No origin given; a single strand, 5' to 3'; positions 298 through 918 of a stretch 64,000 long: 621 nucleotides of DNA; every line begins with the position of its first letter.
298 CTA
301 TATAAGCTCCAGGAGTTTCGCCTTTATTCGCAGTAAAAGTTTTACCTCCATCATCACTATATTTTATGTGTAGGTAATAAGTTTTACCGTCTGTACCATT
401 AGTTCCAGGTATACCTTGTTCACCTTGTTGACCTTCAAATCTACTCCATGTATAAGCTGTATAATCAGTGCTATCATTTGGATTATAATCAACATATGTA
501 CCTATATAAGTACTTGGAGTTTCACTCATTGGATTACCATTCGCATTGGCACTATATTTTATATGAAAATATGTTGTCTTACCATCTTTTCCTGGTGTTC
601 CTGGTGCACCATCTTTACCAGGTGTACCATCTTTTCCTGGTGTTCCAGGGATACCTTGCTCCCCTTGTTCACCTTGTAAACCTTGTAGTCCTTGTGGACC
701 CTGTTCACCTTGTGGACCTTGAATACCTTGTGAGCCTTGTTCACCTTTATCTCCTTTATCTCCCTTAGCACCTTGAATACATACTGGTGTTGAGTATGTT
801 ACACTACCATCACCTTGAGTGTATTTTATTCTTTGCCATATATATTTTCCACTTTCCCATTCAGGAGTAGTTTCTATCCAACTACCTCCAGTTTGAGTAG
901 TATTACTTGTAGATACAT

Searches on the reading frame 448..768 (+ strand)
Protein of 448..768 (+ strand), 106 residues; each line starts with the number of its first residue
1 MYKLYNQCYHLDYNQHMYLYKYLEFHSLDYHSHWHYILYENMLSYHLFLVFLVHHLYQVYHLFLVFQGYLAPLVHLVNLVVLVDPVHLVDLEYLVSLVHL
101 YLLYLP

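Call 73: find_encoding_contigs(protein=window:448-768:+, flank=10000, max_places=2)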
Protein window:448-768:+ (106 aa): no gene with exactly this product is on record in the collection.
